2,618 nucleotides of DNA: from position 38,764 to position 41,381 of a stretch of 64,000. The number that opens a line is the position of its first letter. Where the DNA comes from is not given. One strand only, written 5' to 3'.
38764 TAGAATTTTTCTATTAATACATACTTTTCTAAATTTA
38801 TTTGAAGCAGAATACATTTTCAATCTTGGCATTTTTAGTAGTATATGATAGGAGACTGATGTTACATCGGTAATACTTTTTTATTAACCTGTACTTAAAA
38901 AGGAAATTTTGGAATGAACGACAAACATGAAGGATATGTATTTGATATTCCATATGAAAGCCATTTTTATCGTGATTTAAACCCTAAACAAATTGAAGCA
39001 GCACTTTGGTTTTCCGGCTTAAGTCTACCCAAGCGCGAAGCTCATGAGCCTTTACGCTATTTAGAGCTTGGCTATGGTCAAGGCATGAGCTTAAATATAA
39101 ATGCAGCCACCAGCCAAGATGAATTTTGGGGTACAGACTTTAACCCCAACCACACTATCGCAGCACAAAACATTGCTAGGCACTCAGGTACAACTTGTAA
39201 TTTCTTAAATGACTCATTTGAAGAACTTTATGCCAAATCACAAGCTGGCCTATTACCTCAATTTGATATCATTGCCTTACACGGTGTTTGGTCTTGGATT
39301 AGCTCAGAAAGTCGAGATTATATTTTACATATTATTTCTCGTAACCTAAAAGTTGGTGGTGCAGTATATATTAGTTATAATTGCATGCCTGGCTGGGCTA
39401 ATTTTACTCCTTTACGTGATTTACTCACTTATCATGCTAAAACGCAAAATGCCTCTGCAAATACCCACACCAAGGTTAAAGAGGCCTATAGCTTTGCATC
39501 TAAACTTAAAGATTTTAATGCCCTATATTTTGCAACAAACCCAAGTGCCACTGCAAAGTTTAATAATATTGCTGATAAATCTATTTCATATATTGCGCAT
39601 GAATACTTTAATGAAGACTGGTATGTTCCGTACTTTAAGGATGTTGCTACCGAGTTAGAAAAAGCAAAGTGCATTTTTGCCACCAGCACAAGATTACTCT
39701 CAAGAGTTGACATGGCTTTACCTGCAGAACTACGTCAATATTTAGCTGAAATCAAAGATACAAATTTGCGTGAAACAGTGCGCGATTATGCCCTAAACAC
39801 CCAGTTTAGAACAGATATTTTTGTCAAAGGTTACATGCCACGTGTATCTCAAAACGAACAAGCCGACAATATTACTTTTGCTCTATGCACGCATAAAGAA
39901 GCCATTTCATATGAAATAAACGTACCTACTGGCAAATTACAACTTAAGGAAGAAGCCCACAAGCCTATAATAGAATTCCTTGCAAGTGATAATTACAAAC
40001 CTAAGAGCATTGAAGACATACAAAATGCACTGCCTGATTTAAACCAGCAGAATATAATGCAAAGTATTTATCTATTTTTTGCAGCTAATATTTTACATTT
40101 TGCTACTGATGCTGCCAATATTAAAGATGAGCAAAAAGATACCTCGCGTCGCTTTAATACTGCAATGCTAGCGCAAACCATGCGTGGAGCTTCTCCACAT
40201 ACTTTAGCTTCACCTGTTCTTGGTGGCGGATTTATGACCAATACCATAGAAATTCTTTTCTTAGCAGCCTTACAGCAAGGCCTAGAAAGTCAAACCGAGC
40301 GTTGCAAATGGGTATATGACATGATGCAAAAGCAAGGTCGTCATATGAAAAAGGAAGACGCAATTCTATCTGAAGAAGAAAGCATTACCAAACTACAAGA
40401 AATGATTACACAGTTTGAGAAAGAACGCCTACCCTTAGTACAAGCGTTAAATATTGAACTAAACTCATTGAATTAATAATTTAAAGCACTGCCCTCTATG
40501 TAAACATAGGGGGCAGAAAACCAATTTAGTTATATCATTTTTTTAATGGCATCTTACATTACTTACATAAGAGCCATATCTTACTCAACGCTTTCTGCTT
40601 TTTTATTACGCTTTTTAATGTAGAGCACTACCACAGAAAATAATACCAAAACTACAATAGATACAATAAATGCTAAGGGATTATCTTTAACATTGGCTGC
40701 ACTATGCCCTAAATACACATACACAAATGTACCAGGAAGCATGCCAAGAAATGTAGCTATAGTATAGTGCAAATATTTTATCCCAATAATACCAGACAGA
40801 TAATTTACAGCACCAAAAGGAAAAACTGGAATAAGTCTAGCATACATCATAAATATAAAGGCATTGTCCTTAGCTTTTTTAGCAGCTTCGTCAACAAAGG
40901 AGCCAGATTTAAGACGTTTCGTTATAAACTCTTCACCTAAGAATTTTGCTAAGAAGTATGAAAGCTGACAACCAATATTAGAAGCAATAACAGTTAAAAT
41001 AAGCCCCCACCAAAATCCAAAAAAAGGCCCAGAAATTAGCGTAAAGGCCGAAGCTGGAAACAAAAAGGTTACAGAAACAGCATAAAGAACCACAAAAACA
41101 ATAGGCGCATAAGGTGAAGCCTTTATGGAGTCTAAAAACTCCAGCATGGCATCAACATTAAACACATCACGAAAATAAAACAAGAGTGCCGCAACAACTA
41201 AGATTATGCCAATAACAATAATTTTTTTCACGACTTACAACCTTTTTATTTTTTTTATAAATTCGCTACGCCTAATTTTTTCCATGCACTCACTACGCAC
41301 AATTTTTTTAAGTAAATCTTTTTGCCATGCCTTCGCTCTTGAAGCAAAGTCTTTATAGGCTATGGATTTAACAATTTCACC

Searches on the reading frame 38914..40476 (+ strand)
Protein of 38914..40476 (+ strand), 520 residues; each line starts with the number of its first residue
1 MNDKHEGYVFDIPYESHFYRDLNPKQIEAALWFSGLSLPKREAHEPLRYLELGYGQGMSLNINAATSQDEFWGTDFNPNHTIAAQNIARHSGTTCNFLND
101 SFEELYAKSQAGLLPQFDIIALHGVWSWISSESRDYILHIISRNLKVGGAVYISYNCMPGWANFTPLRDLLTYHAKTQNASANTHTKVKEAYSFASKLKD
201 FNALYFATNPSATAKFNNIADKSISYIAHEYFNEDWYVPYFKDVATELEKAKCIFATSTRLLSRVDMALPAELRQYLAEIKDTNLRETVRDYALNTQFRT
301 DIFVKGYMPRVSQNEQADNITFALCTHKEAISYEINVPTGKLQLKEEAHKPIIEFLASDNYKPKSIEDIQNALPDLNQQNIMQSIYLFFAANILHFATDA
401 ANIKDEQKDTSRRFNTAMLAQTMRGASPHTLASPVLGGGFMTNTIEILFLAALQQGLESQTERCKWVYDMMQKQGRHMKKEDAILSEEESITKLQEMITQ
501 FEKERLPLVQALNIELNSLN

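Call 57: search_protein_families(library=pfam, proteins=[window:38914-40476:+], max_evalue=0.001)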
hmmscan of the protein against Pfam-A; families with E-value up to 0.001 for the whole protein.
window:38914-40476:+ (520 aa): 4 families
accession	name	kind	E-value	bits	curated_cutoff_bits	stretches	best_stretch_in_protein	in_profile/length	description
PF10119.14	MethyTransf_Reg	-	2.1e-22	80.1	25.5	1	225-305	3-84/84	Predicted methyltransferase regulatory domain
PF13649.12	Methyltransf_25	-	3.9e-06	27.9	27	1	50-149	2-97/97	Methyltransferase domain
PF13847.12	Methyltransf_31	-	9e-06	25.9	27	1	47-166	5-114/145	Methyltransferase domain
PF13489.12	Methyltransf_23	-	0.00041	20.6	27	0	43-157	20-120/164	Methyltransferase domain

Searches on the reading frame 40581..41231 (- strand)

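Call 57: search_protein_families(library=pfam, proteins=[window:40581-41231:-], max_evalue=0.001)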
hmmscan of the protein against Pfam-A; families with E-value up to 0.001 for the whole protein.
window:40581-41231:- (216 aa): 1 family
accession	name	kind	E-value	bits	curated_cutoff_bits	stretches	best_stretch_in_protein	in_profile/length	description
PF09335.16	VTT_dom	-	6.3e-27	94.9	33.9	1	58-176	1-122/123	VTT domain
